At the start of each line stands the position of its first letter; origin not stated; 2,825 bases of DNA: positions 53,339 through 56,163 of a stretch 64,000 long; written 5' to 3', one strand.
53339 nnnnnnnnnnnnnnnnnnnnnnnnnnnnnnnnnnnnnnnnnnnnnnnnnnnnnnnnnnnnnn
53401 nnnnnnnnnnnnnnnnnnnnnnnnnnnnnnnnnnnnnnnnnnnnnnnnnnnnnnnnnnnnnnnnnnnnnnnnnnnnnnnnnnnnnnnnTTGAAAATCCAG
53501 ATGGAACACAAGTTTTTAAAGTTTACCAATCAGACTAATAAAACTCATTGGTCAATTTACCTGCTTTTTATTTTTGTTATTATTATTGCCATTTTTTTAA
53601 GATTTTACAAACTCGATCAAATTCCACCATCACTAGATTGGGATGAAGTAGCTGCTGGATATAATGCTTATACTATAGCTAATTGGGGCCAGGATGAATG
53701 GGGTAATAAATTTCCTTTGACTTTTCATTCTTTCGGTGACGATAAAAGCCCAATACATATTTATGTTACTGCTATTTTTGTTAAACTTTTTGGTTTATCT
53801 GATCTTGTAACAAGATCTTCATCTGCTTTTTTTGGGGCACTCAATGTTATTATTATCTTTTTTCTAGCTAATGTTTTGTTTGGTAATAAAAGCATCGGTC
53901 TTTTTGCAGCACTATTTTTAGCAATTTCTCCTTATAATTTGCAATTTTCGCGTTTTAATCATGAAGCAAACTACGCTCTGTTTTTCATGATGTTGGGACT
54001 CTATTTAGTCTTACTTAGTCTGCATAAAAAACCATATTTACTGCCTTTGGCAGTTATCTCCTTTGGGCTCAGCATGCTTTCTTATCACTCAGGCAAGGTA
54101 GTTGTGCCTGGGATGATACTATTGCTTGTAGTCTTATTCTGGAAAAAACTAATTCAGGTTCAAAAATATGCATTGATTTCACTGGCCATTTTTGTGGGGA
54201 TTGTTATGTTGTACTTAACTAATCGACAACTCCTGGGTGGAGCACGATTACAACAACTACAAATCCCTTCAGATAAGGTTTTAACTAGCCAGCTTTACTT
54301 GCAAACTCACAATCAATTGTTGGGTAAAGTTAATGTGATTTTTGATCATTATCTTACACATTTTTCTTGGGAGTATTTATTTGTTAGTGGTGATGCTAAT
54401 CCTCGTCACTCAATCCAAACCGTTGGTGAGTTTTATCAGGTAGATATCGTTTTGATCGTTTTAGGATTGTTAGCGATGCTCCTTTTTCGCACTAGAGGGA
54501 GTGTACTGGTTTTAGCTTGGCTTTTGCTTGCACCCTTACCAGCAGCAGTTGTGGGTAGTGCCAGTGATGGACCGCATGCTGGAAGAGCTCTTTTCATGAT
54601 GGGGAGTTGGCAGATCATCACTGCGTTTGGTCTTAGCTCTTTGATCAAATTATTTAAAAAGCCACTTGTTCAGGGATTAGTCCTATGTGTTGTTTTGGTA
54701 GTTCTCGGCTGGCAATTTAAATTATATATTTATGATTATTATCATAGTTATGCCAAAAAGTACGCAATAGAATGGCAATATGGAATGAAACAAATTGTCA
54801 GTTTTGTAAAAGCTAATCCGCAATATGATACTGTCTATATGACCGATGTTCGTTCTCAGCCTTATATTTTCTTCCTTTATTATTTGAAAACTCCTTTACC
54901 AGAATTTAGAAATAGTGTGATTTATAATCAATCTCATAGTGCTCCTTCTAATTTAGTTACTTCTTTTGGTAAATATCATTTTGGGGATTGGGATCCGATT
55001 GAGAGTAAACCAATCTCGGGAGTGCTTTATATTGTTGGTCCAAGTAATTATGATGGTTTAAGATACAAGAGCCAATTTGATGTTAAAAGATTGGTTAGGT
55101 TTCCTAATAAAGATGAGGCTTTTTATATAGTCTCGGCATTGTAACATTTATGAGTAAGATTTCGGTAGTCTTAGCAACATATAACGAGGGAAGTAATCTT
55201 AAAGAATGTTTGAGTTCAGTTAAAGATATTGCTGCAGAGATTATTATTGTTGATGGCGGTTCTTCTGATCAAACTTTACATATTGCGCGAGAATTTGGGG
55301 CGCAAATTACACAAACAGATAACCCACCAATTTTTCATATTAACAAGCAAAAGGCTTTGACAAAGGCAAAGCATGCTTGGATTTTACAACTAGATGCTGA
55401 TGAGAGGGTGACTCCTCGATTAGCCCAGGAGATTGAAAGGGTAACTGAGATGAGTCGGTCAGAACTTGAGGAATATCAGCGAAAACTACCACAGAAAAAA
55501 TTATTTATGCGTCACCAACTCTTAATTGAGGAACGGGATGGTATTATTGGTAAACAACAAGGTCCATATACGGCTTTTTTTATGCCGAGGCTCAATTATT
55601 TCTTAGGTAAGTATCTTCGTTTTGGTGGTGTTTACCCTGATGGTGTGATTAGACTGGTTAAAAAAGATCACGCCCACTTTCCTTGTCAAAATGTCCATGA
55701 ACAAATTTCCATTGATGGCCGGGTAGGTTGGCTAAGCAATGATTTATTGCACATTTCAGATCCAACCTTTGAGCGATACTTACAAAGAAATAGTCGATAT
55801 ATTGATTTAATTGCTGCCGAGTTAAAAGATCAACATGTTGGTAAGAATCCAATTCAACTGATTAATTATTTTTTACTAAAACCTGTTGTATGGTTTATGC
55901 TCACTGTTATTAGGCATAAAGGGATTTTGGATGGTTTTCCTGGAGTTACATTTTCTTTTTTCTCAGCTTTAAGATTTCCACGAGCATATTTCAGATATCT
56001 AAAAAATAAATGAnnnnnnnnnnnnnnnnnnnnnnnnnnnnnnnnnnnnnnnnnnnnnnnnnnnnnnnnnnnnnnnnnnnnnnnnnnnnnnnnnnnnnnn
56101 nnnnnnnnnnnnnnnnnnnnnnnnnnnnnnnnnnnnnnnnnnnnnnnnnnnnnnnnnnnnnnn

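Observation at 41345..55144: Five ArnT/PMT-like (family A) paralogs, three in direct tandem, each flanked by GT2 donor synthases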

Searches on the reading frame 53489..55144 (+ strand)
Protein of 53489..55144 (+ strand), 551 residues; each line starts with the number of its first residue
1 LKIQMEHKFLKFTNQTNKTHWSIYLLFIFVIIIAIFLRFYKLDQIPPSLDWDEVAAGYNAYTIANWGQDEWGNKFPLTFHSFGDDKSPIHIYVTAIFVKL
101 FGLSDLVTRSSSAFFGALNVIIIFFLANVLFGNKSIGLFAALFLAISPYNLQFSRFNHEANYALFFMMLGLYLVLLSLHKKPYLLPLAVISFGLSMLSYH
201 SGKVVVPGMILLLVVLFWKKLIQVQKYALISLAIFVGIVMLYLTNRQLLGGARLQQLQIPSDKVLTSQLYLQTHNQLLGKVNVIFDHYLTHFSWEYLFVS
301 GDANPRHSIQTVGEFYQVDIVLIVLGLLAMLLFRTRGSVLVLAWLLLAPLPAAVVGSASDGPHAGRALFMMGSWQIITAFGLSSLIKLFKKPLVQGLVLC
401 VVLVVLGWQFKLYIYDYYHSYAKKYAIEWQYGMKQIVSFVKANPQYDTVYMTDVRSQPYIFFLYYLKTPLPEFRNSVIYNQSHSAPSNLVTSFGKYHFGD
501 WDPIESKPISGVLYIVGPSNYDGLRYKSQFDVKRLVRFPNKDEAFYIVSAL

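Call 5: search_protein_families(library=pfam, proteins=[window:53489-55144:+], max_evalue=0.01)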
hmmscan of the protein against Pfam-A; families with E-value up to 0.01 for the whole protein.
window:53489-55144:+ (551 aa): 2 families
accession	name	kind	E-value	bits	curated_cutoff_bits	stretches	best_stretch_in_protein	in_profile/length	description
PF13231.12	PMT_2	-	2e-15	57.8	26.1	1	85-236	1-152/160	Dolichyl-phosphate-mannose-protein mannosyltransferase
PF02366.24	PMT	-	5.1e-05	23.4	22.7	1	30-238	3-228/245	Dolichyl-phosphate-mannose-protein mannosyltransferase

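Call 8: search_protein_families(library=ncbifam, proteins=[window:53489-55144:+], max_evalue=0.01)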
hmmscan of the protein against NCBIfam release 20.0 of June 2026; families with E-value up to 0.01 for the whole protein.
window:53489-55144:+ (551 aa): 1 family
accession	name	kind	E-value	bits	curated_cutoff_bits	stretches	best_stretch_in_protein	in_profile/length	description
TIGR03663.1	TIGR03663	subfamily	4.4e-13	49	126.25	1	26-226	3-191/435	flippase activity-associated protein Agl23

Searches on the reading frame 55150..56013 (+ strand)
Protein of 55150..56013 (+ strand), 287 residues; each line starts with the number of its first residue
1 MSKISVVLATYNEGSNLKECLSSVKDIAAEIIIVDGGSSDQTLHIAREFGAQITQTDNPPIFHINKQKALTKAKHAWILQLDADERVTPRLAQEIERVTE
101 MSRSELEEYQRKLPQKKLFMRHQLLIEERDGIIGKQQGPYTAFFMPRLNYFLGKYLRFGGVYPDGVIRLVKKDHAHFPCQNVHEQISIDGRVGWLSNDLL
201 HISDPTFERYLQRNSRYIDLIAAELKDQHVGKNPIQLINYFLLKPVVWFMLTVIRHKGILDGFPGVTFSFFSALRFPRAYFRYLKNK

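Call 5: search_protein_families(library=pfam, proteins=[window:55150-56013:+], max_evalue=0.01)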
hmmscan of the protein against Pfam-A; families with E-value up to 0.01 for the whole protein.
window:55150-56013:+ (287 aa): 2 families
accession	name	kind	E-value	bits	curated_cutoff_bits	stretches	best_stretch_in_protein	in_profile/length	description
PF00535.33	Glycos_transf_2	-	2.1e-16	60.8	23.3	1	5-91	1-95/168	Glycosyl transferase family 2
PF13704.12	Glyco_tranf_2_4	-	0.0019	19.1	27.5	1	12-86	2-83/98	Glycosyl transferase family 2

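Call 8: search_protein_families(library=ncbifam, proteins=[window:55150-56013:+], max_evalue=0.01)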
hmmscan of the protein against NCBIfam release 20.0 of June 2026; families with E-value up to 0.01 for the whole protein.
window:55150-56013:+ (287 aa): 15 families
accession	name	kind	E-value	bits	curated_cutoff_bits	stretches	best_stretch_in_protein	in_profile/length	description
TIGR04283.1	glyco_like_mftF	equivalog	3.8e-15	56.1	182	1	4-122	1-120/221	TIGR04283 family arsenosugar biosynthesis glycosyltransferase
TIGR04195.1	S_glycosyl_SunS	equivalog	3.1e-08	32.9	350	1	4-99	59-155/421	SunS family peptide S-glycosyltransferase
NF007482.0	PRK10073.1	equivalog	4.4e-08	32.5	423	1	2-95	6-106/334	glycosyltransferase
NF041391.1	DPhHxTase_Halo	equivalog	1.4e-07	30.8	375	1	9-86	2-80/213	dolichyl-phosphate hexose transferase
NF041875.1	EPS_EpsD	equivalog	4.7e-07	29.5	370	1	4-94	1-99/325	exopolysaccharide biosynthesis glycosyltransferase EpsD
TIGR04182.1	glyco_TIGR04182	equivalog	5.6e-07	29.2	325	1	4-93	2-91/293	S-layer glycoprotein N-glycosyltransferase AglJ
NF010496.0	PRK13915.1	equivalog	5.7e-07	28.9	262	1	2-58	31-93/307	glucosyl-3-phosphoglycerate synthase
NF058614.1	PPMAGASynPpgS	equivalog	7.1e-06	25.6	370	1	6-55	4-53/226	polyprenyl-phospho-N-acetylgalactosaminyl synthase PpgS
TIGR03937.1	PgaC_IcaA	equivalog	1.1e-05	24.6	422.3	1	2-56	45-102/407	poly-beta-1,6-N-acetyl-D-glucosamine synthase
NF050050.1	ProtGlycPglI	equivalog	0.0001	21.8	500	1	1-89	1-98/306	GalNAc(5)-diNAcBac-PP-undecaprenol beta-1,3-glucosyltransferase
NF045692.1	OglycostaseCruG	equivalog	0.0001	21.4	600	1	1-100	40-153/386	2'-O-glycosyltransferase CruG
NF038302.1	EPS_HpsE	equivalog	0.00011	21.3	300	1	3-81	2-93/307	hormogonium polysaccharide biosynthesis glycosyltransferase HpsE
NF047683.1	TeichurnBiosyTuaG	equivalog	0.00058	19.6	400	1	3-92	7-105/252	teichuronic acid biosynthesis protein TuaG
NF043053.1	T4SS_Ceg17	equivalog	0.0056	15.3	800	1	48-124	223-295/685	Dot/Icm T4SS effector Ceg17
NF053739.1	GlytfEpsEBac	equivalog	0.0087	15.1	450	0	3-54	2-56/265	glycosyltransferase EpsE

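Call 22: search_solved_structures(query=window:55150-56013:+, max_evalue=0.01)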
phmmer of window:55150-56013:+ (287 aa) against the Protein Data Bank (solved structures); distinct sequences matched with E-value up to 0.01: 10.
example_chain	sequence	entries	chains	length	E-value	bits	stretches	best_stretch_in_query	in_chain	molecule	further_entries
22ao_A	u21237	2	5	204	9.1e-10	42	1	4-99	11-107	GmaR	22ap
7msp_A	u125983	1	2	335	8.3e-06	29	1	8-96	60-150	SPbeta prophage-derived glycosyltransferase SunS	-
7msn_A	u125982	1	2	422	1.2e-05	28.5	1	8-96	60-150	SPbeta prophage-derived glycosyltransferase SunS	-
9omm_A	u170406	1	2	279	6.8e-05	26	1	4-94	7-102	Glycosyltransferase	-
9omj_A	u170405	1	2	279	6.9e-05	26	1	4-94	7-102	Glycosyltransferase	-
9omh_A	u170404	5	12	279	7.1e-05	26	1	4-94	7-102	Glycosyltransferase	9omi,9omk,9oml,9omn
7msk_A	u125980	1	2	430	0.00046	23.3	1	6-87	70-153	Glyco_trans_2-like domain-containing protein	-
2z87_A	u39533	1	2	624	0.0089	19.1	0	4-89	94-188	Chondroitin synthase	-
2z86_A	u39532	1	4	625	0.0089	19.1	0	4-89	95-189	Chondroitin synthase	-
5mlz_A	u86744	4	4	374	0.0096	19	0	3-52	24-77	Dolichol monophosphate mannose synthase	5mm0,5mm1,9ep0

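Call 35: find_homologous_proteins(query=window:55150-56013:+, max_evalue=0.00001)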
Query window:55150-56013:+ (287 aa): 5724 proteins with E <= 0.00001 among 8000 candidates; the best 120 are listed.
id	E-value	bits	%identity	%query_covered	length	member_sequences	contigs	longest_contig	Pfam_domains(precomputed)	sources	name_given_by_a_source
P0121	1.7e-191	653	100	100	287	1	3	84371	PF00535.33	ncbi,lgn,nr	ncbi:glycosyltransferase family 2 protein [Patescibacteria group bacterium]|nr:glycosyltransferase f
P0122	2.7e-138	479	70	100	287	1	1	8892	PF00535.33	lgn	-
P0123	7.5e-136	471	70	100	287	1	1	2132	PF00535.33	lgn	-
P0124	2.9e-132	459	68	99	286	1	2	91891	PF00535.33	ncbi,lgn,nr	ncbi:MAG: glycosyltransferase family 2 protein [Patescibacteria group bacterium]|nr:glycosyltransfer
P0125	8.2e-132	457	68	99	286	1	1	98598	PF00535.33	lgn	-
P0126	9.3e-132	457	67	98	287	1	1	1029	PF00535.33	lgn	-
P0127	1.0e-131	457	68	99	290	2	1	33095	PF00535.33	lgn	-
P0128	1.1e-131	457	70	99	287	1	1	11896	PF00535.33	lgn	-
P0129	1.2e-131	457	67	100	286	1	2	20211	PF00535.33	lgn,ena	-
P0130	1.9e-131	456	67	99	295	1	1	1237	PF00535.33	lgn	-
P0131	2.7e-131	456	68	99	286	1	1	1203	PF00535.33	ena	-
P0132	4.1e-131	455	69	100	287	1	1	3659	PF00535.33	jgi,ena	-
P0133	2.2e-130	453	68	99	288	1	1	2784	PF00535.33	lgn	-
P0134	2.9e-130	452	68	99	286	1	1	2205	PF00535.33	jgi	jgi:glycosyltransferase involved in cell wall biosynthesis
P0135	3.7e-130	452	67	99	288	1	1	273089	PF00535.33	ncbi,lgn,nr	ncbi:MAG: glycosyltransferase family 2 protein [bacterium]|nr:glycosyltransferase family 2 protein [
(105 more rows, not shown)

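Call 45: predict_structure(alignment_id=A4)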
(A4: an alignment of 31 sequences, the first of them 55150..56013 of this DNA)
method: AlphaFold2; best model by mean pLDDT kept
length: 287 residues; sequences in the alignment: 31
mean_pLDDT: 89.6   pTM: 0.84
mean pLDDT of the five models: 89.6, 89.2, 86.2, 86.2, 85.2
residues with pLDDT >= 90: 183; 70-90: 83; 50-70: 20; < 50: 1
segments of 3 or more residues with pLDDT < 50: none
pLDDT, mean of each block of 10 residues (from residue 1): 88 94 96 94 97 83 87 97 96 96 97 91 85 92 93 77 83 87 78 96 84 88 91 95 93 77 87 94 83
secondary structure, 60 per line:
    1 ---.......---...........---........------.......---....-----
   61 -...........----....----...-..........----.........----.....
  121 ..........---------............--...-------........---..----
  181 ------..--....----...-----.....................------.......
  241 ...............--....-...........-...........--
elements in order: E4-10 H14-24 E28-35 H42-48 E52-55 H62-72 E77-80 E85-87 H89-98 H103-111 H116-130 E140-151 E154-156 E164-171 E191-194 E199-201 H207-227 H234-255 H258-261 H263-273 H275-285

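Call 47: fold_search(model_id=the predicted structure, library=pdb)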
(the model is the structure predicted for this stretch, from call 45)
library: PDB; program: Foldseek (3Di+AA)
matches with E <= 10: 1810; with E <= 0.001: 196
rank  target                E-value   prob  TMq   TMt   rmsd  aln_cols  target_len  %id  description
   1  7msp_B                5.4e-12  1.00  0.52  0.45   8.4       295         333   18  SunS glycosin S-glycosyltransferase (released 2022-04-13)
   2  7msp_A                1.8e-11  1.00  0.51  0.45   8.6       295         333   18  SunS glycosin S-glycosyltransferase (released 2022-04-13)
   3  7msn_A                2.4e-11  1.00  0.45  0.32  11.2       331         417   17  SunS glycosin S-glycosyltransferase (released 2022-04-13)
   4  7msk_A                6.2e-11  1.00  0.50  0.35   8.6       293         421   16  ThuS glycosin S-glycosyltransferase (released 2022-04-13)
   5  7msn_B                8.5e-11  1.00  0.50  0.36   9.0       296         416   18  SunS glycosin S-glycosyltransferase (released 2022-04-13)
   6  7msk_B                5.0e-10  1.00  0.50  0.35   8.6       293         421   16  ThuS glycosin S-glycosyltransferase (released 2022-04-13)
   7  9omk_B                3.7e-09  1.00  0.44  0.48  10.3       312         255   15  WrtF fucosyltransferase - trisaccharide acceptor (released 2025-10-29)
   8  5tzi                  6.5e-09  1.00  0.36  0.31  15.4       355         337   15  Crystal structure of S. aureus TarS 1-349 (released 2017-01-04)
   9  9omj_A                2.6e-08  1.00  0.43  0.46   9.9       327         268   15  WrtF fucosyltransferase - GDP-beta-L-fucose (released 2025-10-29)
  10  9omh_D                2.8e-08  1.00  0.43  0.46  12.0       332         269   14  WrtF fucosyltransferase - Apo (released 2025-10-29)
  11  9omh_A                3.1e-08  1.00  0.42  0.44  11.2       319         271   15  WrtF fucosyltransferase - Apo (released 2025-10-29)
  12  8bz7_A                3.3e-08  1.00  0.41  0.22  11.0       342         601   17  Crystal structure of the L. monocytogenes RmlT in complex with TDP-rhamnose (released 2023-12-27)
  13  9omn_B                3.5e-08  1.00  0.43  0.46  10.0       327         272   14  WrtF fucosyltransferase - GDP-2-deoxy-2-fluoro-beta-L-fucose (released 2025-10-29)
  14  9oml_B                3.8e-08  1.00  0.44  0.46   9.5       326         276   16  WrtF fucosyltransferase - acetylated trisaccharide acceptor (released 2025-10-29)
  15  9omn_A                4.8e-08  1.00  0.43  0.47  10.3       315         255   15  WrtF fucosyltransferase - GDP-2-deoxy-2-fluoro-beta-L-fucose (released 2025-10-29)
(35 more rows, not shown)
